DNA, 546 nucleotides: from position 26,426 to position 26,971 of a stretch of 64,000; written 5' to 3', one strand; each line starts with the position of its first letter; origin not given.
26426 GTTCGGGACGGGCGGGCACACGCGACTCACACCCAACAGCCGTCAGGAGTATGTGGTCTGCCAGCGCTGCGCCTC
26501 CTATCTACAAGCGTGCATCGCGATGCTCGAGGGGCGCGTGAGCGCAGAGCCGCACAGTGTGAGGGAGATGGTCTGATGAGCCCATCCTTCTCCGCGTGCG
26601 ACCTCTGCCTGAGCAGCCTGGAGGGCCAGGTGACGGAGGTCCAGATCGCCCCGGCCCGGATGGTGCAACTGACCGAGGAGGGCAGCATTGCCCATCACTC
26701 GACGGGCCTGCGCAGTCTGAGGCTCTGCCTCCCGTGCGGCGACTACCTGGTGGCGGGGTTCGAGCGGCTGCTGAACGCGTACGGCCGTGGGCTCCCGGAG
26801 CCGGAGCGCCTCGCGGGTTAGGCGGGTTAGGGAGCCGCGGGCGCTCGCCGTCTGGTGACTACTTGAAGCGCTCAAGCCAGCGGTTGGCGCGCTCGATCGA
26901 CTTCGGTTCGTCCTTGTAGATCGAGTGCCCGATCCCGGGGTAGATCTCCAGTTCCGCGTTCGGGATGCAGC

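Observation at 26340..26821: Tandem paralogous zinc-ribbon microproteins (78 and 81 aa)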

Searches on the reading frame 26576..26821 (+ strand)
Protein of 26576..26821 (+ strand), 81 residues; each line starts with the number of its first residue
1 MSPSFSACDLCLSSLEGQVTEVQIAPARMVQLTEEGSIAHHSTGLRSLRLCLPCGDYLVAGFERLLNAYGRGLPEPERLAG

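Call 6: search_protein_families(library=pfam, proteins=[window:26576-26821:+], max_evalue=1)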
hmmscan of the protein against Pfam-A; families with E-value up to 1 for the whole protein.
window:26576-26821:+ (81 aa): 0 families

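Call 9: find_homologous_proteins(query=window:26576-26818:+, max_evalue=0.01)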
Query seq(81 aa) (81 aa): 20 proteins with E <= 0.01 among 23 candidates.
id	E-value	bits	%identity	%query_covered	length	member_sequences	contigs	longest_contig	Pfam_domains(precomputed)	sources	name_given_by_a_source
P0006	6.8e-47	174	100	100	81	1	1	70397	-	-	-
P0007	2.8e-43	163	94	100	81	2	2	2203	-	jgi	jgi:hypothetical protein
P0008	8.2e-38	145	83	100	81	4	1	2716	-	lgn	-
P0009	3.4e-37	143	81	100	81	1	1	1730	-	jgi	jgi:hypothetical protein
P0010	1.8e-36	141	83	100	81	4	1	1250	-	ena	-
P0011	5.2e-36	140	81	100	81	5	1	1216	-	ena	-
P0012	8.0e-36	139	80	100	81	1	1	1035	-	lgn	-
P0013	2.4e-35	137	81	99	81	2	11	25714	-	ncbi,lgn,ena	-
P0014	3.0e-31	124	72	100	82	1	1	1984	-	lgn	-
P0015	3.8e-31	124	75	98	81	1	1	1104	-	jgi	-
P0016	4.1e-31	124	73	100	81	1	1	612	-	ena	-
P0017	8.9e-31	123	73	100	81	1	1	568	-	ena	-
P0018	9.9e-31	123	73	100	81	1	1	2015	-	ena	-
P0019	6.1e-30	120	70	100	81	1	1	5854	-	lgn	-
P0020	3.9e-28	115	67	100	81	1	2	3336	-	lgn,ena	-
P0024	7.3e-20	88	81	65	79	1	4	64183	-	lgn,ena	-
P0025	4.8e-18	82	75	65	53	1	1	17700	-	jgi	jgi:hypothetical protein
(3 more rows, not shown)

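Call 12: find_encoding_contigs(protein=P0013, flank=10000, max_places=4)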
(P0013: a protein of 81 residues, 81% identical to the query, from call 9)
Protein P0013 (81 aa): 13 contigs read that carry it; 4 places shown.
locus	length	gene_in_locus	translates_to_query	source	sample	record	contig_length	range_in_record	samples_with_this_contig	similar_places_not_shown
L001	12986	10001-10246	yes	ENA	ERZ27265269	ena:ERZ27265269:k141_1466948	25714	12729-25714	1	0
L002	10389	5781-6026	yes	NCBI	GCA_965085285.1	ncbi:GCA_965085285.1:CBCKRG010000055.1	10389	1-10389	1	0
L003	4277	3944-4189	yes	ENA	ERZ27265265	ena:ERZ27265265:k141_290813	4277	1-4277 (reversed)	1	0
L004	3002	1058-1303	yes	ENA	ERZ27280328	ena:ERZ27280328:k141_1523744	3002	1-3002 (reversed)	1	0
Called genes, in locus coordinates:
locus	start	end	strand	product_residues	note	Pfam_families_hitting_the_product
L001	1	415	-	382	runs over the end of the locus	-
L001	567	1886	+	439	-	PF07690:MFS_1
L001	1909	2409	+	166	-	-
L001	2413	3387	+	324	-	PF01544:CorA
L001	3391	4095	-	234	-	PF04203:Sortase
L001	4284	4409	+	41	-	-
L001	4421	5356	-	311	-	PF00106:adh_short, PF08659:KR, PF13561:adh_short_C2, PF08643:DUF1776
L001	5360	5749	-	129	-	PF13577:SnoaL_4, PF14534:DUF4440, PF12680:SnoaL_2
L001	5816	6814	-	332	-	-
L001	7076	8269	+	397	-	PF00669:Flagellin_N, PF00700:Flagellin_C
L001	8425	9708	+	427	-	PF13489:Methyltransf_23, PF01209:Ubie_methyltran, PF08241:Methyltransf_11, PF08242:Methyltransf_12, PF13649:Methyltransf_25, PF13847:Methyltransf_31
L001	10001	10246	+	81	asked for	-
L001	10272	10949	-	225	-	PF00561:Abhydrolase_1, PF12146:Hydrolase_4, PF12697:Abhydrolase_6, PF08386:Abhydrolase_4 (weak)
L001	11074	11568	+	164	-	PF01613:Flavin_Reduct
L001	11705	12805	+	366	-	PF01464:SLT, PF01551:Peptidase_M23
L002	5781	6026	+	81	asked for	-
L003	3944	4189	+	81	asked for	-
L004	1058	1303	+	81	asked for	-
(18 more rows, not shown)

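Call 13: find_encoding_contigs(protein=P0024, flank=10000, max_places=3)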
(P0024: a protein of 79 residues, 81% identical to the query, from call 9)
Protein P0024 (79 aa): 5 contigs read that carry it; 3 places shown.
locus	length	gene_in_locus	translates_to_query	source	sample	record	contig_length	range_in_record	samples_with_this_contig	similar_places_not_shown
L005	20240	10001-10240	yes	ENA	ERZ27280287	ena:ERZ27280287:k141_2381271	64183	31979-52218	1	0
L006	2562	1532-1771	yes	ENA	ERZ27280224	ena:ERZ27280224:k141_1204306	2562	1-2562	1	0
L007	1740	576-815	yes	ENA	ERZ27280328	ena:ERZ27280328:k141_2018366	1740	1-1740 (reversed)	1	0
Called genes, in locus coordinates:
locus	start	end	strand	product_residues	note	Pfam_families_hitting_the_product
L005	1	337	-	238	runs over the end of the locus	PF02596:DUF169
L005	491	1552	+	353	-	PF08240:ADH_N, PF00107:ADH_zinc_N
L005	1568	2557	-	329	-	PF01551:Peptidase_M23 (weak)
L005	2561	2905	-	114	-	-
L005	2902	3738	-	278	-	-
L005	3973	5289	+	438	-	PF07690:MFS_1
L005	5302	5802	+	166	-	-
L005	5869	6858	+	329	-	PF01544:CorA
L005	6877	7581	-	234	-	PF04203:Sortase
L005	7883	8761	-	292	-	PF00106:adh_short, PF08659:KR, PF13561:adh_short_C2, PF08643:DUF1776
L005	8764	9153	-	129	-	PF13577:SnoaL_4, PF13474:SnoaL_3 (weak), PF14534:DUF4440, PF12680:SnoaL_2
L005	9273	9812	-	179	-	PF01625:PMSR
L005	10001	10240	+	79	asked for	-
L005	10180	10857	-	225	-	PF00561:Abhydrolase_1, PF12146:Hydrolase_4, PF12697:Abhydrolase_6, PF03096:Ndr (weak), PF12695:Abhydrolase_5 (weak)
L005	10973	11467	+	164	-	PF01613:Flavin_Reduct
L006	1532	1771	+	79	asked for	-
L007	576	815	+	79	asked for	-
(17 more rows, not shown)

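Call 14: find_encoding_contigs(protein=P0025, flank=10000, max_places=3)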
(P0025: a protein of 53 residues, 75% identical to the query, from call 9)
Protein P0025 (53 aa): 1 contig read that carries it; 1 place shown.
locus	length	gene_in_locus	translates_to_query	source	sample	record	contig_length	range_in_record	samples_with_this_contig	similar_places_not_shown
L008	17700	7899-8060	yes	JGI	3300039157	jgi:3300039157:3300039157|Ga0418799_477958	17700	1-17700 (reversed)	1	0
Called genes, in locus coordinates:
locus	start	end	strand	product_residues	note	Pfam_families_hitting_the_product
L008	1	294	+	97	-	?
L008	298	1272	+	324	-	PF01544:CorA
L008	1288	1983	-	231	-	PF04203:Sortase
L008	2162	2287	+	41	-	-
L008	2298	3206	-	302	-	PF00106:adh_short, PF08659:KR, PF13561:adh_short_C2, PF08643:DUF1776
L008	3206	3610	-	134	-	PF13577:SnoaL_4, PF13474:SnoaL_3 (weak), PF14534:DUF4440, PF12680:SnoaL_2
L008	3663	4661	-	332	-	-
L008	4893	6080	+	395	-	PF00669:Flagellin_N, PF00700:Flagellin_C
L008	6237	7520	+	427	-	PF13489:Methyltransf_23, PF01209:Ubie_methyltran, PF08003:Methyltransf_9 (weak), PF08241:Methyltransf_11, PF08242:Methyltransf_12, PF13649:Methyltransf_25, PF13847:Methyltransf_31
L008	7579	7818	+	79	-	-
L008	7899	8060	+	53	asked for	-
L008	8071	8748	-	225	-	PF00561:Abhydrolase_1, PF12146:Hydrolase_4, PF12697:Abhydrolase_6, PF12695:Abhydrolase_5 (faint), PF08386:Abhydrolase_4 (weak), PF12146:Hydrolase_4 (weak)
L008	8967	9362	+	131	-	PF01613:Flavin_Reduct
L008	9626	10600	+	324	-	PF01464:SLT, PF01551:Peptidase_M23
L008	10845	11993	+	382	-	PF27226:AF_1845 (faint), PF17820:PDZ_6 (weak)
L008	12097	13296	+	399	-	PF00669:Flagellin_N, PF00700:Flagellin_C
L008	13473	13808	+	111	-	-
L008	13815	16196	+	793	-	PF02465:FliD_N, PF07195:FliD_C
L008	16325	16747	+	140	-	PF02561:FliS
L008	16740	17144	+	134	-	PF05130:FlgN (weak), PF05400:FliT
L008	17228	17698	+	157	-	?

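Call 22: search_protein_families(library=ncbifam, proteins=[window:26576-26821:+], max_evalue=0.1)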
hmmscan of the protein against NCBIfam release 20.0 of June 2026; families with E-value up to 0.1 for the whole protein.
window:26576-26821:+ (81 aa): 0 families

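Call 24: search_solved_structures(query=A3, max_evalue=10)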
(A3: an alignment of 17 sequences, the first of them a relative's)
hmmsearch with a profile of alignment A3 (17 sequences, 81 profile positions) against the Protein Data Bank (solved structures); distinct sequences matched with E-value up to 10: 0.

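Call 26: predict_structure(alignment_id=A3)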
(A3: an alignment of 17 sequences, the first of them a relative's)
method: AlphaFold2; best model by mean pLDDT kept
length: 81 residues; sequences in the alignment: 17
mean_pLDDT: 50.4   pTM: 0.35
mean pLDDT of the five models: 50.4, 43.7, 40.4, 40.0, 39.2
residues with pLDDT >= 90: 0; 70-90: 0; 50-70: 36; < 50: 45
segments of 3 or more residues with pLDDT < 50: 1-15, 20-25, 27-33, 36-40, 70-81
pLDDT, mean of each block of 10 residues (from residue 1): 38 49 48 47 55 65 60 42 37
secondary structure, 60 per line:
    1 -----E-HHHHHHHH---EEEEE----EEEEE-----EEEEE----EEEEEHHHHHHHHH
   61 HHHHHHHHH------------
elements in order: H8-15 E19-23 E28-32 E38-42 E47-51 H52-69

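Call 28: find_related_loci(query=A3, collection=genome_contigs, flank=10000)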
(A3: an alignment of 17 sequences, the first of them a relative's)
Query A3 (81 aa) in genome_contigs; peptide patterns used: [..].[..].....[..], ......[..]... (x = any residue, [..] = any of these).
23 stretches matched a pattern; 5 encode a relative of the query (tblastn E <= 1e-3); 5 distinct loci.
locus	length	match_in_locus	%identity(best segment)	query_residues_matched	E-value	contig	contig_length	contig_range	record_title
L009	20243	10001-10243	81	1-81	2e-42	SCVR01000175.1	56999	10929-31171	MAG: Dehalococcoidia bacterium isolate GW928_bin.20 GW928_bin.20-18368, whole genome shotgun sequence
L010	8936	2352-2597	71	1-81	1e-36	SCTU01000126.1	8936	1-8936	MAG: Dehalococcoidia bacterium isolate FW305_bin.6 FW305_bin.6-20382, whole genome shotgun sequence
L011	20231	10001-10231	66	5-81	1e-33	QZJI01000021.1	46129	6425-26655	MAG: Dehalococcoidia bacterium isolate SURF_43 Ga0104751_1001107, whole genome shotgun sequence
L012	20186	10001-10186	68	20-81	6e-25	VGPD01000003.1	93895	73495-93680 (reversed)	MAG: Chloroflexi bacterium isolate K_Offshore_80m_m2_183 K_Offshore_80m_m2_183_Ga0194132_10000362, whole genome shotgun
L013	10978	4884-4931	75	47-62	4e-4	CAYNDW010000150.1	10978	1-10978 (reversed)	MAG TPA_asm: uncultured Cytophagia bacterium isolate binchicken_co248_448 genome assembly, contig: NODE_8066_length_1097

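Call 39: search_protein_representatives(alignment_id=A3)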
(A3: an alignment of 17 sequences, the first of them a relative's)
Query: 17 sequences, 81 profile positions. Proteins with E-value up to 0.001 (for the whole library): 17; up to 1e-10: 4; up to 1e-30: 1. The best 17 are listed.
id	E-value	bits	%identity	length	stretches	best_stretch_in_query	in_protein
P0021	8.5e-43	160.2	-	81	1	1-81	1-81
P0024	7.4e-22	93.1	-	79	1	29-81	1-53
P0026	3.6e-17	78.1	-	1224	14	25-57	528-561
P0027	6.5e-11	58.0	-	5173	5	6-43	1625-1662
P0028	2.0e-10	56.5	-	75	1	7-72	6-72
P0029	2.3e-07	46.6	-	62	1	20-71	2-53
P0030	8.1e-07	44.9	-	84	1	2-73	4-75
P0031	1.3e-06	44.2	-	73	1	6-68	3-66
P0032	3.4e-06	42.9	-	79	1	7-74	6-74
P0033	3.7e-06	42.8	-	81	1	42-81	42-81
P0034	1.2e-05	41.2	-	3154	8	14-43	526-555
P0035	1.6e-05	40.8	-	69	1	7-71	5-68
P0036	1.0e-04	38.1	-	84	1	3-70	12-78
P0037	1.5e-04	37.6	-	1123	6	24-61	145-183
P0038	3.1e-04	36.6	-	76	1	6-67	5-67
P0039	8.0e-04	35.3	-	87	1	6-80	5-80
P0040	9.2e-04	35.1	-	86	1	7-75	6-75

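Call 43: find_encoding_contigs(protein=P0028, flank=8000, max_places=3)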
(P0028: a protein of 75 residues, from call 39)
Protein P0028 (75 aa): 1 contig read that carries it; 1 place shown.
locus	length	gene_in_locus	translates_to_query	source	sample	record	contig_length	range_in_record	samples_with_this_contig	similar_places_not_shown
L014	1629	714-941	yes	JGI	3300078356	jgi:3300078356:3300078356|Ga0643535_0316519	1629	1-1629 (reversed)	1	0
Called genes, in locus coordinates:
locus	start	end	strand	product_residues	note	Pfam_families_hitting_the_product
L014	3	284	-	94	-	?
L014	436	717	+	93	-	-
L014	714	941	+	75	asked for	-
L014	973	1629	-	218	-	?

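Call 44: find_encoding_contigs(protein=P0040, flank=10000, max_places=3)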
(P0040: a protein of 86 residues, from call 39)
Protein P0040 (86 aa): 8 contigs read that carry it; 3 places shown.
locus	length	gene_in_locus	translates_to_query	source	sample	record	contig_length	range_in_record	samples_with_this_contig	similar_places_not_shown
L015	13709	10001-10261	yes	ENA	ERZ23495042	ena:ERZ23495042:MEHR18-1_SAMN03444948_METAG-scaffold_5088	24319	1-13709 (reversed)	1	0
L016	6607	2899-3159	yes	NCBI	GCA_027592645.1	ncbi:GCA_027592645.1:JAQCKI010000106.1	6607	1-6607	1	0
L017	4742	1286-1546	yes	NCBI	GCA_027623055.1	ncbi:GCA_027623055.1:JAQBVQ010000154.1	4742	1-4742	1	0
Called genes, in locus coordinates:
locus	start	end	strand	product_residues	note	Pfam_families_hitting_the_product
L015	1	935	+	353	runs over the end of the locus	PF02653:BPD_transp_2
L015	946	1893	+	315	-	PF02653:BPD_transp_2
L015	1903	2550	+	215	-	PF00156:Pribosyltran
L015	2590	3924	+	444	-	PF02606:LpxK (faint)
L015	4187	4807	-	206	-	PF00149:Metallophos (weak), PF12850:Metallophos_2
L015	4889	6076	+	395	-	PF22691:Thiolase_C_1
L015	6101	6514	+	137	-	PF12172:zf-ChsH2, PF01796:OB_ChsH2_C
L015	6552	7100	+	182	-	-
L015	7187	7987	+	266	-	PF00378:ECH_1, PF16113:ECH_2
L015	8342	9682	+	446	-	PF00270:DEAD, PF04851:ResIII, PF00271:Helicase_C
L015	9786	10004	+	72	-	-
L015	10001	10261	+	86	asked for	-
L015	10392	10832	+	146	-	PF12172:zf-ChsH2, PF01796:OB_ChsH2_C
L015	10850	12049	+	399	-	PF22691:Thiolase_C_1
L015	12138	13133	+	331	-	PF01207:Dus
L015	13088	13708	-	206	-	?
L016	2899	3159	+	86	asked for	-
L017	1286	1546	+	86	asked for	-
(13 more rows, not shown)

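Call 45: find_encoding_contigs(protein=P0030, flank=10000, max_places=3)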
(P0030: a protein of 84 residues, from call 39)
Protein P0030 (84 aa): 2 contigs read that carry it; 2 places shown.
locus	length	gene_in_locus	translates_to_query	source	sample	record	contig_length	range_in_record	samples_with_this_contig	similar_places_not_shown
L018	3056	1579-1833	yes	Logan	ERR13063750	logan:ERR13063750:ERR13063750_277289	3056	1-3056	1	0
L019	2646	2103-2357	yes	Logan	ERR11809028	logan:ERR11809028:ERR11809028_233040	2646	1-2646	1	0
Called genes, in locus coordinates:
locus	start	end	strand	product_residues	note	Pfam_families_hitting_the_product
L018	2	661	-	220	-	?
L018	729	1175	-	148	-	PF13453:Zn_ribbon_TFIIB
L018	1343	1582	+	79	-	-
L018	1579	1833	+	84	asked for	-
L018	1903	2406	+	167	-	PF01613:Flavin_Reduct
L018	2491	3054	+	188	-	?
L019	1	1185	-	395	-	?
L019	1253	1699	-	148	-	PF13453:Zn_ribbon_TFIIB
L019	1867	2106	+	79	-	-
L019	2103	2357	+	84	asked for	-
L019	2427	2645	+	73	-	?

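Call 46: find_encoding_contigs(protein=P0035, flank=10000, max_places=3)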
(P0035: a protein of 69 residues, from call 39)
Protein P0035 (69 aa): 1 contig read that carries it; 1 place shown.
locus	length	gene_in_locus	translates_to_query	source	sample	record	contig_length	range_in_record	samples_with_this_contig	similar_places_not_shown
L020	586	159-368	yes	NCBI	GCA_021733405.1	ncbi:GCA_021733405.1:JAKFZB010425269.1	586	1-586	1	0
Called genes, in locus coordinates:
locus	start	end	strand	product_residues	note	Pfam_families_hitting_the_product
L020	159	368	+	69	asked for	-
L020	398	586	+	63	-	?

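Call 49: find_homologous_proteins(query=A5, max_evalue=0.01)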
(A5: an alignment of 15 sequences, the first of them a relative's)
Query A5 (15 sequences) (81 aa, profile of the alignment): 43 proteins with E <= 0.01 among 863 candidates.
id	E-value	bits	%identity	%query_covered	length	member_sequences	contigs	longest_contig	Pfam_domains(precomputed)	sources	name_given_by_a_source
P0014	5.5e-29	118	72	100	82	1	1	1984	-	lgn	-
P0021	7.0e-29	117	67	100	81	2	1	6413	-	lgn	-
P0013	7.8e-29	117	81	99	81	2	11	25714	-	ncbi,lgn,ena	-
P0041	3.1e-28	115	66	95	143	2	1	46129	-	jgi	-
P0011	4.4e-28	115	81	100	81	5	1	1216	-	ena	-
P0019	4.7e-28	115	70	100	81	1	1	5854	-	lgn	-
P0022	6.8e-28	114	68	93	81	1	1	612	-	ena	-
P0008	1.8e-27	113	83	100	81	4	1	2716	-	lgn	-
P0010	1.9e-27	113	83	100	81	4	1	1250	-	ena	-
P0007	5.3e-27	111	94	100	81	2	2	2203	-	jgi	jgi:hypothetical protein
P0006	5.4e-27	111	100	100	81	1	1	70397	-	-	-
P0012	5.9e-27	111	80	100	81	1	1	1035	-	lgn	-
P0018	6.3e-27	111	73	100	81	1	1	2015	-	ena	-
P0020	1.3e-26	110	67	100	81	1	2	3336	-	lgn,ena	-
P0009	2.2e-26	109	81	100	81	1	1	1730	-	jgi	jgi:hypothetical protein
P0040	1.0e-23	101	31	93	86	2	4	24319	-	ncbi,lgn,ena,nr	ncbi:MAG: hypothetical protein O2798_10480 [Chloroflexi bacterium]|nr:hypothetical protein [Chlorofl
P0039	1.8e-23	100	33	91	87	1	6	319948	-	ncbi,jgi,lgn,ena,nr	ncbi:MAG: hypothetical protein M0R73_01355 [Dehalococcoidia bacterium]|nr:hypothetical protein [Deha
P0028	1.8e-22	97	35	80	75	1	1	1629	-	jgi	jgi:hypothetical protein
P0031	2.0e-21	93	33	81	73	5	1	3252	-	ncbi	-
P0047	2.1e-21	93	30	93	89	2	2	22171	-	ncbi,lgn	-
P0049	1.1e-20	91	29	85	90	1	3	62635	-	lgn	-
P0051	1.1e-18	85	34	64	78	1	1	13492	-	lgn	-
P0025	1.0e-12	66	75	65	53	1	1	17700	-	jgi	jgi:hypothetical protein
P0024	2.3e-11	61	81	65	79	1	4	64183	-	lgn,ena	-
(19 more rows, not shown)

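Call 50: find_encoding_contigs(protein=P0039, flank=10000, max_places=2)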
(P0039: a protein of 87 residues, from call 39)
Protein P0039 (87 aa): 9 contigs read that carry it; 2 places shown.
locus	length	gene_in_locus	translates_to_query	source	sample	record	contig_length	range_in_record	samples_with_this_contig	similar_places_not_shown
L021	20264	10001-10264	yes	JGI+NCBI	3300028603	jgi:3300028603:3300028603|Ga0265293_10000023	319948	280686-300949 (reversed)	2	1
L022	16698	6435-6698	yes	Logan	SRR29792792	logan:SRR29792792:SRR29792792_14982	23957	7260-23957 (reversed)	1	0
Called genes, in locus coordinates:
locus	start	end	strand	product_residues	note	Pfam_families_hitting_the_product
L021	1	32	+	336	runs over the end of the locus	PF13524:Glyco_trans_1_2, PF13692:Glyco_trans_1_4, PF00534:Glycos_transf_1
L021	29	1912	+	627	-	PF08323:Glyco_transf_5 (faint), PF13439:Glyco_transf_4, PF13579:Glyco_trans_4_4, PF20706:GT4-conflict, PF00534:Glycos_transf_1, PF13692:Glyco_trans_1_4, PF13524:Glyco_trans_1_2, PF13580:SIS_2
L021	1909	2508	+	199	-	PF08645:PNK3P (weak), PF00702:Hydrolase (weak), PF13242:Hydrolase_like, PF13419:HAD_2 (weak)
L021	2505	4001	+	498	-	PF00294:PfkB, PF08543:Phos_pyr_kin (weak), PF01467:CTP_transf_like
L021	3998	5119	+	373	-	PF01075:Glyco_transf_9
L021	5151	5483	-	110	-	-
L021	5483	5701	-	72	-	PF07311:Dodecin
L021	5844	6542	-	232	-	PF00486:Trans_reg_C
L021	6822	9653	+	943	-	-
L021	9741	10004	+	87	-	-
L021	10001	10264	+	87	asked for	-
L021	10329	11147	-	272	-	PF03705:CheR_N (weak), PF08242:Methyltransf_12 (faint), PF01739:CheR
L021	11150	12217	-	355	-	PF00072:Response_reg, PF01339:CheB_methylest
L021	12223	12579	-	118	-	PF00072:Response_reg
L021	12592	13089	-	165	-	PF03975:CheD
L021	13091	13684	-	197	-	PF13690:CheX (weak), PF04509:CheC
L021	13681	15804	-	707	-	PF01627:Hpt, PF07194:P2, PF02895:H-kinase_dim, PF02518:HATPase_c, PF01584:CheW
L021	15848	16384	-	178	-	PF01584:CheW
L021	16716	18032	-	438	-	PF01595:CNNM, PF00571:CBS (weak), PF03471:CorC_HlyC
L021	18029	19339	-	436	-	PF01595:CNNM, PF00571:CBS (weak), PF03471:CorC_HlyC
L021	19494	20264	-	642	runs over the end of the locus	PF01833:TIG, PF20144:TIG_SUH (faint), PF01833:TIG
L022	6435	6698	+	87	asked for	-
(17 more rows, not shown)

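Call 51: find_encoding_contigs(protein=P0049, flank=10000, max_places=2)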
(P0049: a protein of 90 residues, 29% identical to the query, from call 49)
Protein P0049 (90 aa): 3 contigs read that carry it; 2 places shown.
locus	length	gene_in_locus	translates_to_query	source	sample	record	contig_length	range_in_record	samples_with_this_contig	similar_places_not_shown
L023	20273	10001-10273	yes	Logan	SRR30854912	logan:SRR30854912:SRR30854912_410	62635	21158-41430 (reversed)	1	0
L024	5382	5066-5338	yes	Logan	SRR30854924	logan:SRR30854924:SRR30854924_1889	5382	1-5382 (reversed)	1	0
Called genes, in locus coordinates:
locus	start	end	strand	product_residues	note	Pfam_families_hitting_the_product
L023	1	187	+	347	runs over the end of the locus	PF01370:Epimerase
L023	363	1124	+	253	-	PF04972:BON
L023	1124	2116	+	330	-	PF00296:Bac_luciferase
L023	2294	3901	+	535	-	PF08447:PAS_3, PF00989:PAS, PF08448:PAS_4, PF13188:PAS_8 (weak), PF13426:PAS_9, PF00512:HisKA, PF02518:HATPase_c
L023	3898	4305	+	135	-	PF00072:Response_reg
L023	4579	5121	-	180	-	PF09990:DUF2231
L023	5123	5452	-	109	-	-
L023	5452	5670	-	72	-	PF07311:Dodecin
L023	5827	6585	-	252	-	PF00486:Trans_reg_C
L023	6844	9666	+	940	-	PF00672:HAMP, PF10046:BLOC1_2 (faint), PF00015:MCPsignal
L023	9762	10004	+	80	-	-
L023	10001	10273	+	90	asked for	-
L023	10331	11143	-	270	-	PF03705:CheR_N (weak), PF13649:Methyltransf_25 (faint), PF01739:CheR, PF08242:Methyltransf_12 (weak)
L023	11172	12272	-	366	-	PF00072:Response_reg, PF01339:CheB_methylest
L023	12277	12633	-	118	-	PF00072:Response_reg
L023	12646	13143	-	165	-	PF03975:CheD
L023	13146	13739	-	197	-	PF13690:CheX (weak), PF04509:CheC (weak)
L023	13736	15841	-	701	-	PF01627:Hpt, PF07194:P2 (weak), PF02895:H-kinase_dim, PF02518:HATPase_c, PF01584:CheW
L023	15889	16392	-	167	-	PF01584:CheW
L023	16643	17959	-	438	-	PF01595:CNNM, PF00571:CBS, PF03471:CorC_HlyC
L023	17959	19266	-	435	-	PF01595:CNNM, PF00571:CBS (weak), PF03471:CorC_HlyC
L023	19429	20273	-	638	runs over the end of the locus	PF01833:TIG, PF20144:TIG_SUH (faint), PF01833:TIG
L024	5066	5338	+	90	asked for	-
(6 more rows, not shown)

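Call 52: find_encoding_contigs(protein=P0047, flank=10000, max_places=2)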
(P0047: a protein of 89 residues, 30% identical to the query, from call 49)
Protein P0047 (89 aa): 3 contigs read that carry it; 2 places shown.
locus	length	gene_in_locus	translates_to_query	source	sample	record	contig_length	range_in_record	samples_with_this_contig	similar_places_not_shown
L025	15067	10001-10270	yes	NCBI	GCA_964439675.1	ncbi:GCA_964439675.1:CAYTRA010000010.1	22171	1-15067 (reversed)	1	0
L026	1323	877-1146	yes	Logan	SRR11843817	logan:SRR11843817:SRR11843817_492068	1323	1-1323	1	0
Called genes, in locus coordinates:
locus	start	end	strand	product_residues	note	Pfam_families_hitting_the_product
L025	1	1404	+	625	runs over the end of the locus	PF13439:Glyco_transf_4, PF13579:Glyco_trans_4_4, PF20706:GT4-conflict, PF00534:Glycos_transf_1, PF13692:Glyco_trans_1_4, PF13524:Glyco_trans_1_2, PF13580:SIS_2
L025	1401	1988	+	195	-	PF00702:Hydrolase (faint), PF13419:HAD_2 (faint), PF13242:Hydrolase_like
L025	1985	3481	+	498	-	PF00294:PfkB, PF01467:CTP_transf_like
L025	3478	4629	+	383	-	PF01075:Glyco_transf_9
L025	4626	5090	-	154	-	PF09990:DUF2231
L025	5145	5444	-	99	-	-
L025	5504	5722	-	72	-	PF07311:Dodecin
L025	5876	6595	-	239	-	PF00486:Trans_reg_C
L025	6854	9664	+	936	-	PF00672:HAMP, PF06419:COG6_N (faint), PF00015:MCPsignal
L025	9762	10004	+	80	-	-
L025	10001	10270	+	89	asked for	-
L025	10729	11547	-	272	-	PF03705:CheR_N (weak), PF13649:Methyltransf_25 (faint), PF01739:CheR, PF08242:Methyltransf_12 (weak)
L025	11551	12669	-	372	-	PF00072:Response_reg, PF01339:CheB_methylest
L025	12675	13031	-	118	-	PF00072:Response_reg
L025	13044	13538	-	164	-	PF03975:CheD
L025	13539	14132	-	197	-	PF13690:CheX (weak), PF04509:CheC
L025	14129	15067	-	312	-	?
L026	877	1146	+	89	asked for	-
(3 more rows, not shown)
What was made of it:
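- L021/L023/L025: MCP-A-B, convergent with CheR-CheB-CheY-CheD-CheC-CheA-CheW (calls 50-52).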
